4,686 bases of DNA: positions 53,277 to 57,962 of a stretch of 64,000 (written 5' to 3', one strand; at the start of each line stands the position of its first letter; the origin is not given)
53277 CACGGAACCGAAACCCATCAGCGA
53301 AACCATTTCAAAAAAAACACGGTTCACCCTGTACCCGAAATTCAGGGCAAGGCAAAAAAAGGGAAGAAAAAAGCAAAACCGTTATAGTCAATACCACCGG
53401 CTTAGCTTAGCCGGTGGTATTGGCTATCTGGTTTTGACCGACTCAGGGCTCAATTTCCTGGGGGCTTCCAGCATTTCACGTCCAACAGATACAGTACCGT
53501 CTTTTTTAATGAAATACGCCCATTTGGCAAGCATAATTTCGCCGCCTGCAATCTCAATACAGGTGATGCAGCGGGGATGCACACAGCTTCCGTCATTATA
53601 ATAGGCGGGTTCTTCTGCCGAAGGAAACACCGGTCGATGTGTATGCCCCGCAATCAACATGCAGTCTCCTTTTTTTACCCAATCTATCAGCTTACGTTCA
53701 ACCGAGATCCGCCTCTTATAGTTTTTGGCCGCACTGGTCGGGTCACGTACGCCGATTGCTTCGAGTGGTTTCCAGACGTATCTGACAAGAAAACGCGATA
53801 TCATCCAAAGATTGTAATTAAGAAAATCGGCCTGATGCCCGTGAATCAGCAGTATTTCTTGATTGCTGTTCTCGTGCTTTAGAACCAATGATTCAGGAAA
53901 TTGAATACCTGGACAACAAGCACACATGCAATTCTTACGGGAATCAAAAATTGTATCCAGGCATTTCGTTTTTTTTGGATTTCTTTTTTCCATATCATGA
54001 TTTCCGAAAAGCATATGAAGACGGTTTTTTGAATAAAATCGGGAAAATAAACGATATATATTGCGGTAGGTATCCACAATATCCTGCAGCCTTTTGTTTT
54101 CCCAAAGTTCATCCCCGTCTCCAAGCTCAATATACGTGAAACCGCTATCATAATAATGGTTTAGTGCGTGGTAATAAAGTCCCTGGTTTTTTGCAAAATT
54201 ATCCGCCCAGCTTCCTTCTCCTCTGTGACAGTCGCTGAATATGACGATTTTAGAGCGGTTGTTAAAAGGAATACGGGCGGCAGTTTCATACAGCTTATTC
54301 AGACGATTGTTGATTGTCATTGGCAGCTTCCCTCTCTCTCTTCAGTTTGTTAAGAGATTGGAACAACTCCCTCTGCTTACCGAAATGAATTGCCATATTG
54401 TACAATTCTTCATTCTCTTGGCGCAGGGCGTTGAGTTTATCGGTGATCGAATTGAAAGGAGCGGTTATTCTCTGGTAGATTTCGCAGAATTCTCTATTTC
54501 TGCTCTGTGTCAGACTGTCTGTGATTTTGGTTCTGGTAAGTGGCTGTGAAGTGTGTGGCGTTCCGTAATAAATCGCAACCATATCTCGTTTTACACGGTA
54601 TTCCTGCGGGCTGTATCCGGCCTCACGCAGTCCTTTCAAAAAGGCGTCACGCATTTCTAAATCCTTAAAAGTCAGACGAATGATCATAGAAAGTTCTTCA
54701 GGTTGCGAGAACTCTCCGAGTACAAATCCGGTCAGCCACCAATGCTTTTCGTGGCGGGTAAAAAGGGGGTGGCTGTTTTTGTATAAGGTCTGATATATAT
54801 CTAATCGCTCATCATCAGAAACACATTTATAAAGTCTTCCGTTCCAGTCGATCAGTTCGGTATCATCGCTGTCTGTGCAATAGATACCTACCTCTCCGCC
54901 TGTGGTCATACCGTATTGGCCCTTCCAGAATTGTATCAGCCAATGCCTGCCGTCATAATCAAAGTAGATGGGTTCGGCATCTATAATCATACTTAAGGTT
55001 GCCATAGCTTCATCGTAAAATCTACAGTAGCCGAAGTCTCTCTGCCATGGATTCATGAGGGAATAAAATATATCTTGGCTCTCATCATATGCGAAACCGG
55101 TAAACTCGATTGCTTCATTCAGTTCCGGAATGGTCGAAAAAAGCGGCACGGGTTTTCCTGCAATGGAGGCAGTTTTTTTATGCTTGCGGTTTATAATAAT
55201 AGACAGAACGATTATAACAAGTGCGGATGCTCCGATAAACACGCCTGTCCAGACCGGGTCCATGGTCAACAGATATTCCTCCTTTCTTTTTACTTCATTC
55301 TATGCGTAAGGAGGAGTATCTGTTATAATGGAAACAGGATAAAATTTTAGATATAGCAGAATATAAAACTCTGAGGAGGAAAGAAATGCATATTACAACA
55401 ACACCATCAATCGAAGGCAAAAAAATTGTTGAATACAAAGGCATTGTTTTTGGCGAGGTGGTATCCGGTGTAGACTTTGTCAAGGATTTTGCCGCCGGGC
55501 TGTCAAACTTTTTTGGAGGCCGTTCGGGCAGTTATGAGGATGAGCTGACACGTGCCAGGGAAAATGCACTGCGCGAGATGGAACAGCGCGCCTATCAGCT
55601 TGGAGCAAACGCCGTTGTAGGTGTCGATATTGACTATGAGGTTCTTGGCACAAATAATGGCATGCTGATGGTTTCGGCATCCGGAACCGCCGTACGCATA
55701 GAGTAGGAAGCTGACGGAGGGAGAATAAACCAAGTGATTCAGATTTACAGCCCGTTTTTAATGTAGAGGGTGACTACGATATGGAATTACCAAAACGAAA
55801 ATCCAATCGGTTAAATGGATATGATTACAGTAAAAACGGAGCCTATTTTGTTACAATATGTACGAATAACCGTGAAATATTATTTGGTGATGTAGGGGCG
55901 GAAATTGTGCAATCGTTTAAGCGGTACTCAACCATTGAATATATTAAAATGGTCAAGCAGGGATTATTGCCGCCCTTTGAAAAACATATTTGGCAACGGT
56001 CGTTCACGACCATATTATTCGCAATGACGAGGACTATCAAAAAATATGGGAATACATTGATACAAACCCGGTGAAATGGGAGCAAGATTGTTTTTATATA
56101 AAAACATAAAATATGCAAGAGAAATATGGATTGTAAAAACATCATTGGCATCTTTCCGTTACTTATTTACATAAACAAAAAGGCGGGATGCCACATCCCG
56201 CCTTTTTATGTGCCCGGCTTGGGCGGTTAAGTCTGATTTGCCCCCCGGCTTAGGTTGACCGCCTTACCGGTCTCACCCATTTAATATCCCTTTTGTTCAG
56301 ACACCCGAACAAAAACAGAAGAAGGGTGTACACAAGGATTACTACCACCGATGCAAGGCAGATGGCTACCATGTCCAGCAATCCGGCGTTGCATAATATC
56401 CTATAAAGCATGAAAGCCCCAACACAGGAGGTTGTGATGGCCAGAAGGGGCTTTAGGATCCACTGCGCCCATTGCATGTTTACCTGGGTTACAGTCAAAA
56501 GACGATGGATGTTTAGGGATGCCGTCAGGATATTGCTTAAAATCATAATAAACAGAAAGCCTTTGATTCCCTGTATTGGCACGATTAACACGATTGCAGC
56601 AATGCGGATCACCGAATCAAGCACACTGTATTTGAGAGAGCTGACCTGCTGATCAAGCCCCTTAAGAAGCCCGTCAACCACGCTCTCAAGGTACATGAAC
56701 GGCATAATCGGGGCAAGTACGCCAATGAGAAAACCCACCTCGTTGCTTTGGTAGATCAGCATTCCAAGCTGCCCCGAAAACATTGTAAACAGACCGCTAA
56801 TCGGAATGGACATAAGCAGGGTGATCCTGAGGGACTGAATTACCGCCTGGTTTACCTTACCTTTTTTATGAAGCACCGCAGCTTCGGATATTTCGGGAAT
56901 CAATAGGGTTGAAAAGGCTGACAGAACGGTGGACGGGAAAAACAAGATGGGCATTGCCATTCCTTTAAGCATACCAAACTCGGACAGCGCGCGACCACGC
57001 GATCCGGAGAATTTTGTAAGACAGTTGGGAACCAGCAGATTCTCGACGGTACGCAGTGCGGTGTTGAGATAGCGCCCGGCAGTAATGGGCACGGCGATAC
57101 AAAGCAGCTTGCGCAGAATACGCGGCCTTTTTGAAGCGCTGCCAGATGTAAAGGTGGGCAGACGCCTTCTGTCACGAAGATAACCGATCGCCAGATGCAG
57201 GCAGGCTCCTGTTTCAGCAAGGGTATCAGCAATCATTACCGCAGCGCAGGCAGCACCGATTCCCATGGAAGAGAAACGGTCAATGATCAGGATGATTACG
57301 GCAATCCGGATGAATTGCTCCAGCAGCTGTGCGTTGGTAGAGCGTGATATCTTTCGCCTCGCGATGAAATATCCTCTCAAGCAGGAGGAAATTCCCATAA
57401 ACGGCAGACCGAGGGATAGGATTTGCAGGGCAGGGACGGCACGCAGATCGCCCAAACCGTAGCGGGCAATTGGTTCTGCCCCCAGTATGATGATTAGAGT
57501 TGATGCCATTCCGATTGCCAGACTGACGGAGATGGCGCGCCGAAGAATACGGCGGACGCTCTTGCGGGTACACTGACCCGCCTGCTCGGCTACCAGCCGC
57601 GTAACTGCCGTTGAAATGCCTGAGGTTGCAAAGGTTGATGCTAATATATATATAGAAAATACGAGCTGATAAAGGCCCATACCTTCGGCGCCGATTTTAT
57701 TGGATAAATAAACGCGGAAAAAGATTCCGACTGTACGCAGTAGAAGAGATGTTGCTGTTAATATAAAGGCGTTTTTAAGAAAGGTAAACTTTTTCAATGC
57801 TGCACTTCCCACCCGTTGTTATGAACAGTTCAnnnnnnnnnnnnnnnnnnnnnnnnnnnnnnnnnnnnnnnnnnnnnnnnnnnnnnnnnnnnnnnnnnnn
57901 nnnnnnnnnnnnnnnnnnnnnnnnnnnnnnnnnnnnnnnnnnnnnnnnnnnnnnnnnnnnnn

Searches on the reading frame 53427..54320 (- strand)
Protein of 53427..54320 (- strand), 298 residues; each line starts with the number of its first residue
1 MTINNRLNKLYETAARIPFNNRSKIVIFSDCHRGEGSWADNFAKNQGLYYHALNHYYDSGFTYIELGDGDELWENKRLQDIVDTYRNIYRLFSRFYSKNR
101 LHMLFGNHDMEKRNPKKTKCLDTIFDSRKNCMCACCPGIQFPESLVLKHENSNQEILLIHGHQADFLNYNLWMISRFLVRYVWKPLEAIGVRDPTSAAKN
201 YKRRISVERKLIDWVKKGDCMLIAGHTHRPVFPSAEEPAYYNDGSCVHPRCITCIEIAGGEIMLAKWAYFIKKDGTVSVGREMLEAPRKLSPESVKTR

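Call 55: search_protein_families(library=ncbifam, proteins=[window:53427-54320:-], max_evalue=0.001)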
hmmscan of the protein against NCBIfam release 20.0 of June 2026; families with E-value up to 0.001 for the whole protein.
window:53427-54320:- (298 aa): 1 family
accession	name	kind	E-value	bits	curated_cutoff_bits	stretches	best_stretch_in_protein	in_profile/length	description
TIGR00040.1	yfcE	subfamily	0.00089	19.4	56.25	0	221-252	109-140/158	YfcE family phosphodiesterase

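Call 56: search_protein_families(library=pfam, proteins=[window:53427-54320:-], max_evalue=0.001)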
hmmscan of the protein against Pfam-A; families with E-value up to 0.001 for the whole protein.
window:53427-54320:- (298 aa): 2 families
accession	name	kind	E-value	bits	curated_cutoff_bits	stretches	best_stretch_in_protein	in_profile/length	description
PF00149.33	Metallophos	-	4.6e-06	27.7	21.5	1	24-230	2-191/191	Calcineurin-like phosphoesterase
PF12850.12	Metallophos_2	-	3.6e-05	24.3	27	1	25-250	3-139/154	Calcineurin-like phosphoesterase superfamily domain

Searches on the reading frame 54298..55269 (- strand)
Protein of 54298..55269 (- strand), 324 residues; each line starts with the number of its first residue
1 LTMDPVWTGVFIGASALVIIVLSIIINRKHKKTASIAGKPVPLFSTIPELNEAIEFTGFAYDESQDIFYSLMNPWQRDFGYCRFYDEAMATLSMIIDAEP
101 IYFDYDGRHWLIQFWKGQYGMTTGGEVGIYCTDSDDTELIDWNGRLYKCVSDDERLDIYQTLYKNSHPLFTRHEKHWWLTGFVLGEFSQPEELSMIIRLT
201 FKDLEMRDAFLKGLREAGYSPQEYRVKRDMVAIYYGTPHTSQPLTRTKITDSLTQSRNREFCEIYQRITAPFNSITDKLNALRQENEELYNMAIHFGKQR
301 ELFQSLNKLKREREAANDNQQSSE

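Call 55: search_protein_families(library=ncbifam, proteins=[window:54298-55269:-], max_evalue=0.001)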
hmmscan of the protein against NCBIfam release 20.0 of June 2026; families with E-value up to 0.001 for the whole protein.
window:54298-55269:- (324 aa): 0 families

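Call 56: search_protein_families(library=pfam, proteins=[window:54298-55269:-], max_evalue=0.001)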
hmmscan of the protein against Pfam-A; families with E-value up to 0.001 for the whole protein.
window:54298-55269:- (324 aa): 1 family
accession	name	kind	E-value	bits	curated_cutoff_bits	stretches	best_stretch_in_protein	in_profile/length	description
PF14751.11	DUF4474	-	2.5e-96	322.2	23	1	50-290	1-240/240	Domain of unknown function (DUF4474)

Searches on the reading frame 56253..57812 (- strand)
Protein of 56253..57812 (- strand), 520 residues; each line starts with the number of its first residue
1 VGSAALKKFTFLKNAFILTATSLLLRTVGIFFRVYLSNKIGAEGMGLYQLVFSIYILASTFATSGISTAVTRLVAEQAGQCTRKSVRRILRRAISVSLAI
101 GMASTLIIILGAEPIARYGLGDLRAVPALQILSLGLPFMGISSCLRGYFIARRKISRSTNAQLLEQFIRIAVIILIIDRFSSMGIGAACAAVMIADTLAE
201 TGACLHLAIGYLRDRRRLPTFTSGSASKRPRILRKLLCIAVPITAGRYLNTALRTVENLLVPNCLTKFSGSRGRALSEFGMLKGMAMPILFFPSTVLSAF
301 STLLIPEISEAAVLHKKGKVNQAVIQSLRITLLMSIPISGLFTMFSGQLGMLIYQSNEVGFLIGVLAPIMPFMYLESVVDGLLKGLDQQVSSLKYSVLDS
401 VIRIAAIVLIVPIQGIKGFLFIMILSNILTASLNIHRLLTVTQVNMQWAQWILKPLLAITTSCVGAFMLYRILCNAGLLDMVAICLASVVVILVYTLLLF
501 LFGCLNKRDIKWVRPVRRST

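Call 55: search_protein_families(library=ncbifam, proteins=[window:56253-57812:-], max_evalue=0.001)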
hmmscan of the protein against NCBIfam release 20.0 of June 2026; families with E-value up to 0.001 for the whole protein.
window:56253-57812:- (520 aa): 4 families
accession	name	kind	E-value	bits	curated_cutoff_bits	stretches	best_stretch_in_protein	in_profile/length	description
TIGR02900.1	spore_V_B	equivalog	7.5e-89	298.7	372.3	1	11-493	1-486/488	stage V sporulation protein B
TIGR00797.1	matE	subfamily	8e-09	34.9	147.4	2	11-117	216-320/396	MATE family efflux transporter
TIGR01695.1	murJ_mviN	equivalog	1.9e-07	30.2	235.55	1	299-503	279-497/506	murein biosynthesis integral membrane protein MurJ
NF011679.0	PRK15099.1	equivalog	7.4e-05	22.2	325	1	12-333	3-302/416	lipid III flippase WzxE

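Call 56: search_protein_families(library=pfam, proteins=[window:56253-57812:-], max_evalue=0.001)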
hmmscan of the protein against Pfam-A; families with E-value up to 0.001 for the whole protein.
window:56253-57812:- (520 aa): 3 families
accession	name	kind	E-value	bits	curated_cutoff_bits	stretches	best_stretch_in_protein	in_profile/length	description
PF01943.22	Polysacc_synt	-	1.1e-21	78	28.2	1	12-310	2-272/274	Polysaccharide biosynthesis protein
PF01554.23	MatE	-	5.1e-12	46.2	24.9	1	23-171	6-157/161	MatE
PF03023.19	MurJ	-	1.8e-09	37.2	27.4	2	11-196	198-391/451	Lipid II flippase MurJ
